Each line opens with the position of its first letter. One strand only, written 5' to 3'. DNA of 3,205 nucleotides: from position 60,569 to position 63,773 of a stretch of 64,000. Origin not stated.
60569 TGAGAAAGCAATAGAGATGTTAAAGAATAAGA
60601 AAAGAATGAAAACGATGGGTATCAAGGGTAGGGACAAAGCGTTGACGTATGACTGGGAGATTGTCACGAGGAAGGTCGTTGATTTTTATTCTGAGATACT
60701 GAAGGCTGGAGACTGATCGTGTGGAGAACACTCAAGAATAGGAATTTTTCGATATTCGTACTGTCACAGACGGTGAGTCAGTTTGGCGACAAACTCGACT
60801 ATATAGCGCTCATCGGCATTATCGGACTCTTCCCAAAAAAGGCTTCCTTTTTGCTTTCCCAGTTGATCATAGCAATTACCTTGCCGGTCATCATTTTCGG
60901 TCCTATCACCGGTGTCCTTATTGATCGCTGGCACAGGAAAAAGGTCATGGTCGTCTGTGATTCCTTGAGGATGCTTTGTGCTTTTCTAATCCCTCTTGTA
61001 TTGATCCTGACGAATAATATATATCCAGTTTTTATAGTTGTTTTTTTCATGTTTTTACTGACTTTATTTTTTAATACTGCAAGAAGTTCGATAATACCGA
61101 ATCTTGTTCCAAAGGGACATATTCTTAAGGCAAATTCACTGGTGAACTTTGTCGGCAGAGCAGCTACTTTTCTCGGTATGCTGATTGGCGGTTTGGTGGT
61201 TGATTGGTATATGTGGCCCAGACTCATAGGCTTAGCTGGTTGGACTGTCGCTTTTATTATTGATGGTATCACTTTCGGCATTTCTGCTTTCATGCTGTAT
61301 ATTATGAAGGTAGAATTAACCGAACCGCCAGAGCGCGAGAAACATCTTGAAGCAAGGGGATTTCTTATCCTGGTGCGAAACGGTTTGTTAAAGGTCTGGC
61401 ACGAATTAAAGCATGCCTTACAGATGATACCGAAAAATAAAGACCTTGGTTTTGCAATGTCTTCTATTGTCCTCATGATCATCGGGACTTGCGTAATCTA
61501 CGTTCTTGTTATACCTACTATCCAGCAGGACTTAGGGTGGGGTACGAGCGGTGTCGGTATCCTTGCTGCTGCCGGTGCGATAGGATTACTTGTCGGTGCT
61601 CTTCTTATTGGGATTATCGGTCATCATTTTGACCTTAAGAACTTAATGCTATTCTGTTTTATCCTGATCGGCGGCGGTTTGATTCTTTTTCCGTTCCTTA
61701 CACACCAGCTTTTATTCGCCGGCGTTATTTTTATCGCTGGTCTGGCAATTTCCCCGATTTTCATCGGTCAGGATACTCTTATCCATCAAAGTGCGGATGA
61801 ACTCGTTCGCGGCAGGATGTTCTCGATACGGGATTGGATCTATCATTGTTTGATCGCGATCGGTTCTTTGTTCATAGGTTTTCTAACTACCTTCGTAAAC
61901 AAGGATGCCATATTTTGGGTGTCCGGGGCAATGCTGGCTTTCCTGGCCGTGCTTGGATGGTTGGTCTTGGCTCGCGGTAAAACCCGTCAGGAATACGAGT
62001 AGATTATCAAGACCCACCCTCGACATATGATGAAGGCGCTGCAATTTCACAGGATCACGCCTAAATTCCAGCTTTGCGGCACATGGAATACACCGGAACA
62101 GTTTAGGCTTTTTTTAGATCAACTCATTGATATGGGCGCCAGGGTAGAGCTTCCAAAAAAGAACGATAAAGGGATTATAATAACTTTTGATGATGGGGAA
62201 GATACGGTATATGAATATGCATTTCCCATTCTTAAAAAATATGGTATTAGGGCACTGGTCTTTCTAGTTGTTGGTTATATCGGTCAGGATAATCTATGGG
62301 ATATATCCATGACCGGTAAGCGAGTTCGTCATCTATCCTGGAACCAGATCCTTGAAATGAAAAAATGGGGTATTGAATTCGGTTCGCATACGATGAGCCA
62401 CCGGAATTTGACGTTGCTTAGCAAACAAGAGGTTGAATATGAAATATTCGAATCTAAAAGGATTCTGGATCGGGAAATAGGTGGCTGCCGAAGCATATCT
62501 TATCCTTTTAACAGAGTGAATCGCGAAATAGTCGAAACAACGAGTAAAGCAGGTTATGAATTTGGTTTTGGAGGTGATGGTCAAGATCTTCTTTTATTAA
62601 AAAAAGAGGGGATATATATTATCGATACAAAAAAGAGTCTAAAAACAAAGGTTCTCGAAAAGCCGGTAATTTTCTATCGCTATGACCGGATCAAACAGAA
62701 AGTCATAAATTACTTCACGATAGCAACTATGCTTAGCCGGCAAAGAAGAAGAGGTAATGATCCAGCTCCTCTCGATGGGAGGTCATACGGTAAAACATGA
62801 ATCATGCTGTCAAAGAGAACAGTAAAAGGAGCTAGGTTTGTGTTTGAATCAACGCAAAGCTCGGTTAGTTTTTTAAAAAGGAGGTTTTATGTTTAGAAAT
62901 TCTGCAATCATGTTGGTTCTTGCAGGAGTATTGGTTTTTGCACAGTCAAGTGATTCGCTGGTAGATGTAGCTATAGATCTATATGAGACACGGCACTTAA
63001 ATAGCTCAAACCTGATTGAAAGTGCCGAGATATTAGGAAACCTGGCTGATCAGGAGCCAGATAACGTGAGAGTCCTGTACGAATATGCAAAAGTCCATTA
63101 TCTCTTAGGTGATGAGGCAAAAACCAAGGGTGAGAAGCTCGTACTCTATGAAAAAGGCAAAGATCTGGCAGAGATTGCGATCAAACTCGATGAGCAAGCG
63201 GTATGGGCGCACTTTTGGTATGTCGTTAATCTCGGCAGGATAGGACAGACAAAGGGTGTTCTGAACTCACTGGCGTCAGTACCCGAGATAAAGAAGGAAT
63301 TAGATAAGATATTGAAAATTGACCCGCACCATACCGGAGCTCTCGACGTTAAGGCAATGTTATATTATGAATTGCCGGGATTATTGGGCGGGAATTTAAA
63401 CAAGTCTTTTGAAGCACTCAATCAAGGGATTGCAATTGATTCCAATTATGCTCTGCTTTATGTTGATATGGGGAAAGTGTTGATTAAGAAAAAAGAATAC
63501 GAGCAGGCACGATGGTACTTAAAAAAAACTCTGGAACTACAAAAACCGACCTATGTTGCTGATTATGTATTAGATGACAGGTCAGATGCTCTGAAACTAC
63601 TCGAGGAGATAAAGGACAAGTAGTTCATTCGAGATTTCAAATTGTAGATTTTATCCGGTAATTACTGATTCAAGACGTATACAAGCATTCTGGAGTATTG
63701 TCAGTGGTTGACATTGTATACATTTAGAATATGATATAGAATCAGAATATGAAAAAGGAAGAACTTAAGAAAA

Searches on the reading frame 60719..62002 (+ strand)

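Call 39: search_protein_families(library=pfam, proteins=[window:60719-62002:+], max_evalue=0.00001)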
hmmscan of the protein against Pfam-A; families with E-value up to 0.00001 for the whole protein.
window:60719-62002:+ (427 aa): 3 families
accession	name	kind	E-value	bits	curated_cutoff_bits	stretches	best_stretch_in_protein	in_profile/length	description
PF07690.21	MFS_1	-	1.2e-37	130.1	33.4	2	45-257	32-220/347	Major Facilitator Superfamily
PF05977.19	MFS_3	-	3.7e-07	29.4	27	1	5-413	7-390/524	Transmembrane secretion effector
PF06779.20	MFS_4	-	1.7e-06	28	26.3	1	261-417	12-170/364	Uncharacterised MFS-type transporter YbfB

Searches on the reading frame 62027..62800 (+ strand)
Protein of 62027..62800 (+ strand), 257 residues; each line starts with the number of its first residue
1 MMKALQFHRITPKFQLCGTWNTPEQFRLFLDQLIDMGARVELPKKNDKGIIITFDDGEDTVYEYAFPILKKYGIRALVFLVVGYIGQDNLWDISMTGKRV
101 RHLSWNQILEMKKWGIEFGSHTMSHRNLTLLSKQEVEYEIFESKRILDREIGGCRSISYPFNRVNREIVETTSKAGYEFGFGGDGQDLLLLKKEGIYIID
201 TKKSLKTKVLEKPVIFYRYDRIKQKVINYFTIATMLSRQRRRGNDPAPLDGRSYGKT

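Call 39: search_protein_families(library=pfam, proteins=[window:62027-62800:+], max_evalue=0.00001)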
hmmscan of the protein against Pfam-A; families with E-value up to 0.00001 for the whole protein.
window:62027-62800:+ (257 aa): 1 family
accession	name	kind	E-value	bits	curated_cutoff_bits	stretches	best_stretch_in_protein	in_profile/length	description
PF01522.26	Polysacc_deac_1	-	8e-24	84.4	23.1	1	45-179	4-123/124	Polysaccharide deacetylase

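Call 86: find_encoding_contigs(protein=window:62027-62800:+, flank=10000, max_places=3)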
Protein window:62027-62800:+ (257 aa): 8 contigs read that carry it; 3 places shown.
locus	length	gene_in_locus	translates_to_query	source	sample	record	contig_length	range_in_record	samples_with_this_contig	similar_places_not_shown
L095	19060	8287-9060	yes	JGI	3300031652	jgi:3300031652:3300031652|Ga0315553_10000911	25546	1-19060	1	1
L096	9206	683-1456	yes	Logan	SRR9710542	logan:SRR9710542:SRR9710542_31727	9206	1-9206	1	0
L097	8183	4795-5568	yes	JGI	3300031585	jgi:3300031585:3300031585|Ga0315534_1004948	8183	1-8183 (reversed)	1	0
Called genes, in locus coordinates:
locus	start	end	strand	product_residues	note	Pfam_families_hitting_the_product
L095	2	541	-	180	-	?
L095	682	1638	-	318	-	-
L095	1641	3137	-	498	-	PF02789:Peptidase_M17_N, PF00883:Peptidase_M17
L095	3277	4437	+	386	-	PF00155:Aminotran_1_2, PF01041:DegT_DnrJ_EryC1 (weak), PF01053:Cys_Met_Meta_PP (weak)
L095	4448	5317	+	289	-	PF03279:Lip_A_acyltrans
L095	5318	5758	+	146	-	PF00692:dUTPase, PF22769:DCD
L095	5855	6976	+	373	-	PF13439:Glyco_transf_4, PF13579:Glyco_trans_4_4, PF00534:Glycos_transf_1, PF13692:Glyco_trans_1_4, PF13524:Glyco_trans_1_2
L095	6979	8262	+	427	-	PF05977:MFS_3 (weak), PF07690:MFS_1, PF06779:MFS_4 (weak), PF07690:MFS_1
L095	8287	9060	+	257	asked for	PF01522:Polysacc_deac_1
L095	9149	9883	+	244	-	PF21033:RMD1-3, PF14559:TPR_19 (faint), PF16811:TAtT (weak), PF13414:TPR_11 (faint), PF13431:TPR_17 (faint)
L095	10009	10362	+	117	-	PF05635:23S_rRNA_IVP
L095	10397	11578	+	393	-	PF00291:PALP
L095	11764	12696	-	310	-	-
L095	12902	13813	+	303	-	PF01545:Cation_efflux, PF16916:ZT_dimer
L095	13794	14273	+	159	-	PF13302:Acetyltransf_3 (weak), PF13527:Acetyltransf_9 (weak), PF00583:Acetyltransf_1, PF13673:Acetyltransf_10, PF13508:Acetyltransf_7, PF08445:FR47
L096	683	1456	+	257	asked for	PF01522:Polysacc_deac_1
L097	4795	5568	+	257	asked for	PF01522:Polysacc_deac_1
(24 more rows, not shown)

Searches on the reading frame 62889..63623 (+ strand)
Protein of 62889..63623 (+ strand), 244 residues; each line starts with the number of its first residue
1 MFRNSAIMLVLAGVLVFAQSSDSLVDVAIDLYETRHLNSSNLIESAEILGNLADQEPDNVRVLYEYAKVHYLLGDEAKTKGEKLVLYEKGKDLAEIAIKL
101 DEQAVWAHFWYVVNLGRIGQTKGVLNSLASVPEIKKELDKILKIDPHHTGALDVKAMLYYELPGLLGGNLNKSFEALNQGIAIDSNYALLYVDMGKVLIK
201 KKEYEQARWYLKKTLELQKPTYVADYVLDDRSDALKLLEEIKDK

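Call 39: search_protein_families(library=pfam, proteins=[window:62889-63623:+], max_evalue=0.00001)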
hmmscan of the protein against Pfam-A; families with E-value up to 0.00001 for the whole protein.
window:62889-63623:+ (244 aa): 4 families
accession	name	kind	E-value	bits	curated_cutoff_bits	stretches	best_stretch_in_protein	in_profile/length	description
PF14559.12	TPR_19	-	1.7e-08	35.1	25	0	168-216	5-53/68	Tetratricopeptide repeat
PF13431.12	TPR_17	-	2.2e-07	31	24.4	0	177-208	2-33/34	Tetratricopeptide repeat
PF16811.11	TAtT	-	4e-07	30.1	26.5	1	58-215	68-231/263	TRAP transporter T-component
PF13414.12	TPR_11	-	6.2e-07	29.4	26.8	0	167-200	7-40/42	TPR repeat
